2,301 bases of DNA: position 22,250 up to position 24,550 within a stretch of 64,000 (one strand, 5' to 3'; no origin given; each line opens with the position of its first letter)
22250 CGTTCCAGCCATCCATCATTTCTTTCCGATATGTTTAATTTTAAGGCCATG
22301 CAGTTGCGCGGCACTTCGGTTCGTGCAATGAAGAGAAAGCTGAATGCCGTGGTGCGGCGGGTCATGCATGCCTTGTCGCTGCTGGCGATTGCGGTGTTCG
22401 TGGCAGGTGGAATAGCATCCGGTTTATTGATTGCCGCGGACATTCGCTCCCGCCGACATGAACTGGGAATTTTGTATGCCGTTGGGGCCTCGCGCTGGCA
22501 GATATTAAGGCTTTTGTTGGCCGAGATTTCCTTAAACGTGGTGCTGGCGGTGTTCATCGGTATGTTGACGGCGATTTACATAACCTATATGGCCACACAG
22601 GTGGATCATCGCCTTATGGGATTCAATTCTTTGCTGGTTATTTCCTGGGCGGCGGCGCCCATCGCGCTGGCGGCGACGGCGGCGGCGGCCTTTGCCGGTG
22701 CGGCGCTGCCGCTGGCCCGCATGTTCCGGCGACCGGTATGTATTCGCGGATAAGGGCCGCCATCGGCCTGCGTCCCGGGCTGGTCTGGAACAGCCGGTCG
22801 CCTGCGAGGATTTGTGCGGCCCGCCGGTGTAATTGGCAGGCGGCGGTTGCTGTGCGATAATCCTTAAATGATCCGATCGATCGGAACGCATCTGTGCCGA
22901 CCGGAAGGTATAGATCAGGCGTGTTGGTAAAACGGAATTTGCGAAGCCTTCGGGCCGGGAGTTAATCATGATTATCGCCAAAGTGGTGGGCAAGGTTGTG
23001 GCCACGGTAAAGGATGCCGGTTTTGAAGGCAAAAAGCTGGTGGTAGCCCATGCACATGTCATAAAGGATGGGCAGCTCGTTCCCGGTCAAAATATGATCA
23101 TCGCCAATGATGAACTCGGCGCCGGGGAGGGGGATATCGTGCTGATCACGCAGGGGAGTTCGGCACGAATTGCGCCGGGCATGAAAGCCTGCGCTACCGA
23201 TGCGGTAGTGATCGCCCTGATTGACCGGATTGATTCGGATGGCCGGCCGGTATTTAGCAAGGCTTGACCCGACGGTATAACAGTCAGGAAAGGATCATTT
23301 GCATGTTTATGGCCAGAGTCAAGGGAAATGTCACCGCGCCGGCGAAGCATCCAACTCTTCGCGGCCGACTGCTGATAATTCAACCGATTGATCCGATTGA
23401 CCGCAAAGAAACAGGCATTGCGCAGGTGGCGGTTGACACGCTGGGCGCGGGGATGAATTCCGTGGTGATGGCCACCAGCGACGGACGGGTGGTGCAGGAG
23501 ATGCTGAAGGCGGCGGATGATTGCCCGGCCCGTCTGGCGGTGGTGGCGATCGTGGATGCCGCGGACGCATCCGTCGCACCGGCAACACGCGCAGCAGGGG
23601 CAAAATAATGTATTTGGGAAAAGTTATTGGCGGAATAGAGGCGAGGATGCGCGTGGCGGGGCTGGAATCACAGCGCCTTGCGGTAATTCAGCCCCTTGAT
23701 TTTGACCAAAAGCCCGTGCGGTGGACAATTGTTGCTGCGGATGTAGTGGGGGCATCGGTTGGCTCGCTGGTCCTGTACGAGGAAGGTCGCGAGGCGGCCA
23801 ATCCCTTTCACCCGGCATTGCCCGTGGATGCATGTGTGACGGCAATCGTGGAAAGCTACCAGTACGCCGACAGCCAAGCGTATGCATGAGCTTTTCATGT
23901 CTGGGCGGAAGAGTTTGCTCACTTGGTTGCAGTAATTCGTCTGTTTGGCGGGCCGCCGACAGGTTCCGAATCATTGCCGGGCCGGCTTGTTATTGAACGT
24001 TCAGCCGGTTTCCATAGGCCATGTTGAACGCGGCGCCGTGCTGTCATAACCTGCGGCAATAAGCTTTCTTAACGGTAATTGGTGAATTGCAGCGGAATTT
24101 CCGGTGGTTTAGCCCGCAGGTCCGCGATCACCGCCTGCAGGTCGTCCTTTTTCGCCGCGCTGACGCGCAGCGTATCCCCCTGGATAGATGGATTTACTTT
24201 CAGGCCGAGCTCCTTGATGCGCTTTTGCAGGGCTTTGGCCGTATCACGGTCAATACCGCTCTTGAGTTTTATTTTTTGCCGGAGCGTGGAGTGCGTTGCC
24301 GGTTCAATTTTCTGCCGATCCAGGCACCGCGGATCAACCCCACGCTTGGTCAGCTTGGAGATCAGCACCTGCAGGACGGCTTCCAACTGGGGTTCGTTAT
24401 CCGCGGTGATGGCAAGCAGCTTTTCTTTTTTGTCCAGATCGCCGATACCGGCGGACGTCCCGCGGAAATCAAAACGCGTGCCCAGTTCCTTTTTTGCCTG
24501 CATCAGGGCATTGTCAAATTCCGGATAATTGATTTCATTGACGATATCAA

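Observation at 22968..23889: Orphan triplet of divergent BMC vertex (BMC-P, EutN/CcmL/PduN) genes without any hexameric shell or core enzyme genes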

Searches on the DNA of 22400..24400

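Call 57: search_rna_families(source=window, start=22400, end=24400, threshold=evalue, max_evalue=1)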
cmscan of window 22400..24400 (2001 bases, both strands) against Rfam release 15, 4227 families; matches with E-value up to 1: 0.
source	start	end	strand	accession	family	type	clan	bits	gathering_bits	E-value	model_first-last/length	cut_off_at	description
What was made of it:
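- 22862..22967 (+): Leader with a GGGAG ribosome-binding site just before the ATG. No Rfam match (call 57).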

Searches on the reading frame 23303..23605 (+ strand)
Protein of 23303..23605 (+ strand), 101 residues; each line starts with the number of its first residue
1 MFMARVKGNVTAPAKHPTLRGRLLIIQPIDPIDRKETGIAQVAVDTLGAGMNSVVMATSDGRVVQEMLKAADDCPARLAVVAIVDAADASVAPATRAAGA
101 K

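Call 5: search_protein_families(library=pfam, proteins=[window:23303-23605:+], max_evalue=1)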
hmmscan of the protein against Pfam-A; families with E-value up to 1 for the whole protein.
window:23303-23605:+ (101 aa): 1 family
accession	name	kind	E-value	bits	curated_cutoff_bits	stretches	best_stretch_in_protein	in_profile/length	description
PF03319.19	EutN_CcmL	-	9.5e-18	64.9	25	1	1-85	1-83/83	Ethanolamine utilisation protein EutN/carboxysome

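Call 6: search_protein_families(library=ncbifam, proteins=[window:23303-23605:+], max_evalue=1)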
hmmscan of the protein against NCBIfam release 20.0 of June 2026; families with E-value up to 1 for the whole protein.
window:23303-23605:+ (101 aa): 3 families
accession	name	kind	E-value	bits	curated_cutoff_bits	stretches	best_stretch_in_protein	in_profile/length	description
NF053795.1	beta_CO2some_L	equivalog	8.4e-11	42.2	125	1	1-87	1-85/99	beta-carboxysome shell vertex protein CcmL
NF011992.0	PRK15448.1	equivalog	4e-06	26.9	118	1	1-88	1-86/95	ethanolamine utilization microcompartment protein EutN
TIGR02703.2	carboxysome_A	equivalog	0.027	14.8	120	1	28-86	23-79/81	alpha-carboxysome shell vertex protein CsoS4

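Call 30: search_solved_structures(query=window:23303-23605:+, max_evalue=0.01)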
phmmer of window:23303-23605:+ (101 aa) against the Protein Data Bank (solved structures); distinct sequences matched with E-value up to 0.01: 14.
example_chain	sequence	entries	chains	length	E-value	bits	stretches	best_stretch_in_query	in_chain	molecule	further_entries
5v74_A1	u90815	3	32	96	1.4e-06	32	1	1-88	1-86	Ethanolamine utilization protein EutN/carboxysome structural protein Ccml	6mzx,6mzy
4jvz_A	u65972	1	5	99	7.2e-06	29.7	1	2-87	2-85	Carbon dioxide concentrating mechanism protein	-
4n8f_A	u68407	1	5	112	1.1e-05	29.2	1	2-87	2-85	Carbon dioxide concentrating mechanism protein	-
4n8x_1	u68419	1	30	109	2.1e-05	28.3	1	2-87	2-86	Carbon dioxide concentrating mechanism protein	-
6qn1_AA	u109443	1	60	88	3.6e-05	27.5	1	1-68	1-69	Carbon dioxide concentrating mechanism protein CcmL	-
2hd3_A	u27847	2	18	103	4.7e-05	27.1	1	3-87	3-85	Ethanolamine utilization protein eutN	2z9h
7wkc_A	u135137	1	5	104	5.8e-05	26.8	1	2-87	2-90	Carboxysome shell vertex protein CcmL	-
2qw7_A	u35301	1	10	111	0.00013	25.7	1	2-89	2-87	Carbon dioxide concentrating mechanism protein ccmL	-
4i7a_A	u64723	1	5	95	0.00015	25.6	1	1-88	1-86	Ethanolamine utilization protein EutN/carboxysome structural protein Ccml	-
4jw0_B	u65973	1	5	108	0.00069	23.4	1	3-90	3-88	Carbon dioxide concentrating mechanism protein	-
6yqx_A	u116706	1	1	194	0.0029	21.4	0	46-74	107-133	de novo designed TIM barrel DeNovoTIM13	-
6wvs_A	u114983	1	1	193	0.0034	21.2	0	47-74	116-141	DeNovoTIM15 hyperstable de novo TIM barrel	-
7p12_A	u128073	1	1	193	0.0044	20.8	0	49-74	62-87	DeNovoTIM13-SB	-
6owf_C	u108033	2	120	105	0.0055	20.5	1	1-87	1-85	Ethanolamine utilization protein EutN/carboxysome structural protein Ccml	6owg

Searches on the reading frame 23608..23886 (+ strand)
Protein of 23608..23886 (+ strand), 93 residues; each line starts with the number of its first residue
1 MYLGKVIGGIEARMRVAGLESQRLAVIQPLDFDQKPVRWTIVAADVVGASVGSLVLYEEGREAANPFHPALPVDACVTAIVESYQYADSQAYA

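Call 5: search_protein_families(library=pfam, proteins=[window:23608-23886:+], max_evalue=1)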
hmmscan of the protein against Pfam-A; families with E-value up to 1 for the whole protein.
window:23608-23886:+ (93 aa): 1 family
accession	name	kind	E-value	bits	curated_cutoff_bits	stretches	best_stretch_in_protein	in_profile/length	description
PF03319.19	EutN_CcmL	-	9.9e-18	64.9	25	1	1-81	1-82/83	Ethanolamine utilisation protein EutN/carboxysome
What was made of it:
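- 23608..23889 (+): BMC-P paralog 3 (93 aa): PvmM-like ('special pentamer 2', orange/yellow clade); its start overlaps the stop of paralog 2 (TAATG). PF03319 at 64.9 bits (call 5).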

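Call 6: search_protein_families(library=ncbifam, proteins=[window:23608-23886:+], max_evalue=1)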
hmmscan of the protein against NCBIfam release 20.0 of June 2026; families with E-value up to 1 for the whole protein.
window:23608-23886:+ (93 aa): 4 families
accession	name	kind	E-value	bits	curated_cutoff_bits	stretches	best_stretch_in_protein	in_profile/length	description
NF053795.1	beta_CO2some_L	equivalog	1.8e-10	41.1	125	1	1-92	1-93/99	beta-carboxysome shell vertex protein CcmL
NF011992.0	PRK15448.1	equivalog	3.2e-07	30.4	118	1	1-83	1-84/95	ethanolamine utilization microcompartment protein EutN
TIGR02704.1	carboxysome_B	equivalog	0.019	15.4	88.9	1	5-64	5-58/80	carboxysome peptide B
TIGR02703.2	carboxysome_A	equivalog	0.072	13.4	120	1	3-82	3-78/81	alpha-carboxysome shell vertex protein CsoS4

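Call 31: search_solved_structures(query=window:23608-23886:+, max_evalue=0.01)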
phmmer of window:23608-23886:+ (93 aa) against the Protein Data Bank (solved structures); distinct sequences matched with E-value up to 0.01: 10.
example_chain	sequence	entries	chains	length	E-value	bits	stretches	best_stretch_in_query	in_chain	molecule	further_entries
5v74_A1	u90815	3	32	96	2.6e-10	43.3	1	1-85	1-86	Ethanolamine utilization protein EutN/carboxysome structural protein Ccml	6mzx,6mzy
2qw7_A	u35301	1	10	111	2.1e-06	30.8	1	1-92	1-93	Carbon dioxide concentrating mechanism protein ccmL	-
6owf_C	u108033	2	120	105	2.2e-06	30.8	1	1-86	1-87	Ethanolamine utilization protein EutN/carboxysome structural protein Ccml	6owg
2hd3_A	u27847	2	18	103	1.8e-05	27.8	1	2-83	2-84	Ethanolamine utilization protein eutN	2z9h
4i7a_A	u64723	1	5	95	3.3e-05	27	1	1-85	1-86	Ethanolamine utilization protein EutN/carboxysome structural protein Ccml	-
6qn1_AA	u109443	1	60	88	0.00038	23.6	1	1-79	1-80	Carbon dioxide concentrating mechanism protein CcmL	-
4jw0_B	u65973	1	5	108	0.00056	23.1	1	1-86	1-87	Carbon dioxide concentrating mechanism protein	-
4n8x_1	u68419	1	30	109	0.0048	20.1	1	1-92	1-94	Carbon dioxide concentrating mechanism protein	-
4jvz_A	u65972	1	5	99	0.0068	19.6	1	3-85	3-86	Carbon dioxide concentrating mechanism protein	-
4n8f_A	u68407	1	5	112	0.0099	19.1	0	3-84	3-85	Carbon dioxide concentrating mechanism protein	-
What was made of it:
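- Closest known: Haliangium ochraceum. Same: P2 and P3 have the HO pentamer 5v74 as their best solved relative (calls 30, 31).
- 23608..23889 (+): Best solved relative is the HO-shell BMC-P 5v74 (call 31).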
